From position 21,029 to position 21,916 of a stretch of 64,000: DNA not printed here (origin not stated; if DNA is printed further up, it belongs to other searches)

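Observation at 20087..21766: Low-GC two-gene cassette (AAA_15/21-type ATPase + 195-aa PD-(D/E)xK-like protein) between argH and thyX: candidate uncharacterised anti-phage defence module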

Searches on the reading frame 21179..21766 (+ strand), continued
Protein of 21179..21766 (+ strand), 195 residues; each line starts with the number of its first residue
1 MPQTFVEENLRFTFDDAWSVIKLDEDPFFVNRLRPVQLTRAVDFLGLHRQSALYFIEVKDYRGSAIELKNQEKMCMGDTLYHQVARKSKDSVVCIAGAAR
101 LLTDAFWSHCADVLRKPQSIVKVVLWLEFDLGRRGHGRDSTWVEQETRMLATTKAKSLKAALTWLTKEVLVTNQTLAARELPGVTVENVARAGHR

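Call 36: find_encoding_contigs(protein=P0005, flank=8000, max_places=2)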
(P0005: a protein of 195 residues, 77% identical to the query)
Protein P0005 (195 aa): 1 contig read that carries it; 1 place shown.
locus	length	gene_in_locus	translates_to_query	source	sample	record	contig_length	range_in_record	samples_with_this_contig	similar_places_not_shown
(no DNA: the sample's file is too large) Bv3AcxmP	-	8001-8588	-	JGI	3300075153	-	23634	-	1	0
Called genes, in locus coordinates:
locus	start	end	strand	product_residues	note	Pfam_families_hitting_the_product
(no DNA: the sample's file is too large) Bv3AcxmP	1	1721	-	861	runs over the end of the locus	PF08305:NPCBM, PF02065:Melibiase, PF16874:Glyco_hydro_36C (weak)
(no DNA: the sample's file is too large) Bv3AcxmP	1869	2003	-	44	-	-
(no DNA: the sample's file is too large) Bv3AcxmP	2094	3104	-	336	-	PF00702:Hydrolase, PF12710:HAD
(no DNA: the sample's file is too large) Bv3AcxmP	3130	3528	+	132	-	-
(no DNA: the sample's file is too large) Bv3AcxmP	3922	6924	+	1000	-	PF01555:N6_N4_Mtase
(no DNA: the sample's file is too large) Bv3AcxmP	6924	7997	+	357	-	PF13175:AAA_15 (weak), PF13304:AAA_21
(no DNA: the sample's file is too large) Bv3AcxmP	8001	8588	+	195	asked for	-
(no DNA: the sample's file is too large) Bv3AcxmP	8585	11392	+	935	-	PF04851:ResIII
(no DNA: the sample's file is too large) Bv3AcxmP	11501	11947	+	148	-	-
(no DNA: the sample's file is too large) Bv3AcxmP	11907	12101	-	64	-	-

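Call 45: find_related_loci(query=A1, collection=genome_contigs, flank=6000)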
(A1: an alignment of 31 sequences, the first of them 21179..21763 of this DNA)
Query A1 (195 aa) in genome_contigs; peptide patterns used: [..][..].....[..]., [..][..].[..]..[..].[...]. (x = any residue, [..] = any of these).
115 stretches matched a pattern; 80 encode a relative of the query (tblastn E <= 1e-3); 80 distinct loci.
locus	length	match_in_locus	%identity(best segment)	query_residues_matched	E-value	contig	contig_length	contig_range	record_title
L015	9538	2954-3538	81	1-195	4e-104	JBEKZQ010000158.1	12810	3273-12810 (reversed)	MAG: Thermoguttaceae bacterium isolate SPRUCE 73 SPRUCE_73_158, whole genome shotgun sequence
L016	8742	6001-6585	52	1-195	6e-63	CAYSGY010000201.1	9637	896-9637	MAG TPA_asm: uncultured Planctomycetaceae bacterium isolate SRP278314_co1_1 genome assembly, contig: NODE_8918_length_96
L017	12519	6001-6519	39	7-191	8e-32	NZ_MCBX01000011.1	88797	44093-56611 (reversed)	Candidatus Marithrix sp. Canyon 246 clone 3 NODE_13_length_88797_cov_174.714_ID_25, whole genome shotgun sequence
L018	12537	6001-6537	39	1-191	4e-31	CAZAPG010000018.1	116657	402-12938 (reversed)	MAG TPA_asm: uncultured Caldilineaceae bacterium isolate binchicken_co350_69 genome assembly, contig: NODE_211_length_11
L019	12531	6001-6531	36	3-190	9e-31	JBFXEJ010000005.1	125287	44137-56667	MAG: Desulfococcaceae bacterium isolate CA_2019_TPIn_113 NODE_519_length_125287_cov_7.826526_TPIn, whole genome shotgun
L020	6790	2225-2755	38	3-190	3e-30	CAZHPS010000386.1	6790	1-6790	MAG TPA_asm: uncultured Desulfobacterales bacterium isolate binchicken_co113_226 genome assembly, contig: NODE_13696_len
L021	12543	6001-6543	39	1-193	2e-29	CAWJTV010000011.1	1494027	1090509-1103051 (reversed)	MAG: uncultured Planctomycetota bacterium isolate MFD04463.bin.2.167 genome assembly, contig: contig_23964, whole genome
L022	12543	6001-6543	37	2-192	2e-28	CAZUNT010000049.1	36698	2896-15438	MAG TPA_asm: uncultured Caldilineaceae bacterium isolate binchicken_co7_199 genome assembly, contig: NODE_1867_length_36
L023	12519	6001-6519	38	7-192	2e-28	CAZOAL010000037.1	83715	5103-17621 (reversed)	MAG TPA_asm: uncultured bacterium isolate SRP119689_co1_304 genome assembly, contig: NODE_281_length_83715_cov_27.414750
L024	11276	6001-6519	38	7-190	3e-28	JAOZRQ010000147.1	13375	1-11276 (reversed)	MAG: Desulfobacterales bacterium isolate GMC6.concoct.52 GMC6_4664_length_13375_cov_12.791817, whole genome shotgun sequ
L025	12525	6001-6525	39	5-191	3e-27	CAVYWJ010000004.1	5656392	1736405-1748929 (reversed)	MAG: uncultured delta proteobacterium isolate MFD01275.bin.1.74 genome assembly, contig: contig_5196, whole genome shotg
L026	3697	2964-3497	35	4-193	6e-27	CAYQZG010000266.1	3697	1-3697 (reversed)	MAG TPA_asm: uncultured Anaerolineales bacterium isolate binchicken_co15_218 genome assembly, contig: NODE_27587_length_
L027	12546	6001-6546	34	1-191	2e-26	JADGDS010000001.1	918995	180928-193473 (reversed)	MAG: Candidatus Marithrix sp. isolate BB16 NODE_4_length_918995_cov_188.211453, whole genome shotgun sequence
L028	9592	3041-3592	35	1-192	1e-25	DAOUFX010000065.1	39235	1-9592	MAG TPA_asm: Anaerolineae bacterium isolate R24_80 k131_1439428, whole genome shotgun sequence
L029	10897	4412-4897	36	1-173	1e-25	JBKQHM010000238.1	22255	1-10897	MAG: Isosphaeraceae bacterium isolate SEr2D2E2F__bin_107 SEr2D2E2F_000000096848, whole genome shotgun sequence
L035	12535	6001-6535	39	1-189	9e-27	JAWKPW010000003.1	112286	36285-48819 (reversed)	MAG: Desulfobacterales bacterium isolate AC2.63 AC2.63.fa-3, whole genome shotgun sequence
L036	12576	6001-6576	35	1-194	4e-24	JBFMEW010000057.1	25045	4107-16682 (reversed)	MAG: Acidobacteriota bacterium isolate MAG255 MAG255_57, whole genome shotgun sequence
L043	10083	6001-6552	33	1-194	3e-20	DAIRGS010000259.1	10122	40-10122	MAG TPA_asm: Tepidisphaeraceae bacterium isolate CTOTU41345 NODE_5575_length_10122_cov_4.968213, whole genome shotgun se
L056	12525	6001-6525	30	8-193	2e-16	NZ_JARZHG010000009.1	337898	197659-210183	Polyangium sp. y55x31 NODE_9_length_337898_cov_17.419438, whole genome shotgun sequence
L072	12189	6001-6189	43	1-62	3e-8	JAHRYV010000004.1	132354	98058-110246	MAG: Curvibacter sp. isolate AG1 NODE_91_length_132354_cov_11.305535, whole genome shotgun sequence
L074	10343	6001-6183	43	8-67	1e-7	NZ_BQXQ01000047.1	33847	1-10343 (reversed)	Acidovorax sp. SUPP3334 sequence047, whole genome shotgun sequence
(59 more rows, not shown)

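Call 48: search_protein_families(library=pfam, proteins=[L018:10768-11550:+, L072:9662-11782:+, L074:1712-4783:+, L028:52-1923:+, L043:1441-4635:+, L035:8771-10774:+, L036:925-3540:+, L056:2724-4922:-, L010:4641-6866:+], max_evalue=0.00001)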
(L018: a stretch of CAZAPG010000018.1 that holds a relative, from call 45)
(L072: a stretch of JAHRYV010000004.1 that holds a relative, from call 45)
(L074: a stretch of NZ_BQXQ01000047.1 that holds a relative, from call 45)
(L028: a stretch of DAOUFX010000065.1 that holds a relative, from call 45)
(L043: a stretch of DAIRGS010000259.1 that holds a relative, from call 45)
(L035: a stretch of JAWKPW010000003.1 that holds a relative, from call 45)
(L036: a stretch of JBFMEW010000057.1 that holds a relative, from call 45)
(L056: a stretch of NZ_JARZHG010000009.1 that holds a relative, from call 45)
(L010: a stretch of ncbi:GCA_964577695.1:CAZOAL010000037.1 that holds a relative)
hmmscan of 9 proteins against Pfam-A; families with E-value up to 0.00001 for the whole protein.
L018:10768-11550:+ (261 aa): 2 families
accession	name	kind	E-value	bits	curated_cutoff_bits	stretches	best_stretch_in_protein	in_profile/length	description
PF00005.33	ABC_tran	-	4e-32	112.1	25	1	26-167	1-136/137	ABC transporter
PF13304.12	AAA_21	-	1.1e-06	29.3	27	0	39-61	2-24/304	AAA domain, putative AbiEii toxin, Type IV TA system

L072:9662-11782:+ (707 aa): 2 families
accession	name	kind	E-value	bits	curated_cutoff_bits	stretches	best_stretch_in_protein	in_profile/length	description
PF00005.33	ABC_tran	-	2.5e-29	103.1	25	1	483-637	2-137/137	ABC transporter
PF12399.14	BCA_ABC_TP_C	-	1.5e-08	34.5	25.5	1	685-707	2-24/27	Branched-chain amino acid ATP-binding cassette transporter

L074:1712-4783:+ (1024 aa): 1 family
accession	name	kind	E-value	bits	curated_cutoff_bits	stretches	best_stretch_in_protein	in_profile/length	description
PF00005.33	ABC_tran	-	2.1e-33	116.3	25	1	783-925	1-136/137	ABC transporter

L028:52-1923:+ (624 aa): 3 families
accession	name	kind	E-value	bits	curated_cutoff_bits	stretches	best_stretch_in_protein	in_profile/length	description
PF00664.28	ABC_membrane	-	1.4e-37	130.4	28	1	42-315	1-273/274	ABC transporter transmembrane region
PF00005.33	ABC_tran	-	2e-30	106.6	25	1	380-527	3-137/137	ABC transporter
PF02463.25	SMC_N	-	2e-07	31.1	40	0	417-569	109-211/220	RecF/RecN/SMC N terminal domain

L043:1441-4635:+ (1065 aa): 1 family
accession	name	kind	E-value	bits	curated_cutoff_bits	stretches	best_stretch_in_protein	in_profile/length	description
PF01555.25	N6_N4_Mtase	-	2.8e-31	109.6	26.7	1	228-548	1-219/221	DNA methylase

L035:8771-10774:+ (668 aa): 2 families
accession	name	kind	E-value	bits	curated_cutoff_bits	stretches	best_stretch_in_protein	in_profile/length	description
PF01555.25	N6_N4_Mtase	-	5.1e-49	167.6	26.7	1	85-374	1-220/221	DNA methylase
PF00730.31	HhH-GPD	-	3.3e-13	50.3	26.2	1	496-636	3-106/108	HhH-GPD superfamily base excision DNA repair protein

L036:925-3540:+ (872 aa): 1 family
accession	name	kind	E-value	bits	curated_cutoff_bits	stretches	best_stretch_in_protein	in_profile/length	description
PF01555.25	N6_N4_Mtase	-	2.7e-28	99.8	26.7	1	164-488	2-220/221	DNA methylase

L056:2724-4922:- (733 aa): 3 families
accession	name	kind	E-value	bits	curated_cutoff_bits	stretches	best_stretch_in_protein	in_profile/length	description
PF00069.31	Pkinase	-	5.8e-41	141.1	31.7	1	189-407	1-204/263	Protein kinase domain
PF07714.23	PK_Tyr_Ser-Thr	-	1e-19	71.3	23.1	1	191-398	3-203/258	Protein tyrosine and serine/threonine kinase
PF01636.29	APH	-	7e-06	26.4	23.2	0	299-342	154-198/239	Phosphotransferase enzyme family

L010:4641-6866:+ (741 aa): 4 families
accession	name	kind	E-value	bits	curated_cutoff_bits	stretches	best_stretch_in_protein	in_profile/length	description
PF01555.25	N6_N4_Mtase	-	2.5e-16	60.8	26.7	1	178-247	148-213/221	DNA methylase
PF01170.24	UPF0020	-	5.7e-08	33.1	22.3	0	415-451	101-136/197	RMKL-like, methyltransferase domain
PF02086.21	MethyltransfD12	-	2.4e-07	31.2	22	0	203-273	10-77/253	D12 class N6 adenine-specific DNA methyltransferase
PF03602.21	Cons_hypoth95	-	2.7e-07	30.9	24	0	201-288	32-115/182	Conserved hypothetical protein 95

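Call 57: search_dna_similar(query=window:21179-21763:+, collection=plasmids, mode=protein, max_evalue=0.001, max_rows=15)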
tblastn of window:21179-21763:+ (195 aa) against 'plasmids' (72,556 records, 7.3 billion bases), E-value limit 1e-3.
No match.

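Call 58: search_dna_similar(query=window:21179-21763:+, collection=phages, mode=protein, max_evalue=0.001, max_rows=15)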
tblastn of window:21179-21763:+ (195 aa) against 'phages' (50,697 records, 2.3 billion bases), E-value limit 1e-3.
No match.

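Call 65: search_protein_families(library=padloc, alignment_id=A3, max_evalue=0.001)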
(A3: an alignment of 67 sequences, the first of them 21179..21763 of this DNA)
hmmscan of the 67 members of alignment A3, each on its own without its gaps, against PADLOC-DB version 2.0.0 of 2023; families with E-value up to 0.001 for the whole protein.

A. member 1, window:21179-21763:+ (195 aa): 5 families
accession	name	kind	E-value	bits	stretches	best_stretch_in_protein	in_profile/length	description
PDLC04228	HEC-02B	-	1.5e-16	59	1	6-181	4-192/199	-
PDLC04145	HEC-02A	-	2.9e-11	41.9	1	1-129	1-120/170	-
PDLC04229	HEC-02B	-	6.9e-07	27.1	1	6-91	4-92/171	-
PDLC04227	HEC-02B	-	9e-07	26.8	1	3-74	8-76/184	-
PDLC04220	HEC-02B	-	4e-06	24.8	1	4-93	3-90/172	-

B. families by the number of members that match (of 67 scanned): 11 families
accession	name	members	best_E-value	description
PDLC04145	HEC-02A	67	1.5e-57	-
PDLC04228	HEC-02B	67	1e-32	-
PDLC04229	HEC-02B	60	5.4e-13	-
PDLC04220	HEC-02B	53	3.9e-10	-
PDLC04227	HEC-02B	34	2.3e-07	-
PDLC04224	HEC-02B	17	8.8e-07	-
PDLC04218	HEC-02B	6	0.00016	-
PDLC04225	HEC-02B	2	1.7e-05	-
PDLC04221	HEC-02B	2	0.00011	-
PDLC04219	HEC-02B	1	0.00015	-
PDLC04215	HEC-02B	1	0.00017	-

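Call 66: search_protein_families(library=pfam, alignment_id=A3, max_evalue=0.1)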
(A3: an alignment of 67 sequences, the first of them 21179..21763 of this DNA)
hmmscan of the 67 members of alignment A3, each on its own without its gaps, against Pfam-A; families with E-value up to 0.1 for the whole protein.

A. member 1, window:21179-21763:+ (195 aa): 1 family
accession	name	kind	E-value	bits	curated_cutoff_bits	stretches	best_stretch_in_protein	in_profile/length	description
PF08378.17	NERD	-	0.064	14.2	22.1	0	38-71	35-65/111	Nuclease-related domain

B. families by the number of members that match (of 67 scanned): 17 families
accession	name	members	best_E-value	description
PF20366.3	DUF6661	31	4.3e-08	Family of unknown function (DUF6661)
PF08378.17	NERD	24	0.00056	Nuclease-related domain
PF01870.24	Hjc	3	0.0062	Archaeal holliday junction resolvase (hjc)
PF18154.6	pPIWI_RE_REase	3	0.023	REase associating with pPIWI_RE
PF03740.19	PdxJ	1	0.0023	Pyridoxal phosphate biosynthesis protein PdxJ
PF02059.20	IL3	1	0.015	Interleukin-3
PF02874.29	ATP-synt_ab_N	1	0.016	ATP synthase alpha/beta family, beta-barrel domain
PF20212.3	DUF6572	1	0.02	Family of unknown function (DUF6572)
PF11805.13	DUF3326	1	0.021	Protein of unknown function (DUF3326)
PF04347.18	FliO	1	0.027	Flagellar biosynthesis protein, FliO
PF00059.27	Lectin_C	1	0.035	Lectin C-type domain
PF22562.2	UBA_7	1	0.042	UBA-like domain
PF11900.14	DUF3420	1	0.069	Domain of unknown function (DUF3420)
PF17490.7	Tnp_22_dsRBD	1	0.08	L1 transposable element dsRBD-like domain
PF25610.1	HR1_TOCA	1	0.082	TOCA family HR1 domain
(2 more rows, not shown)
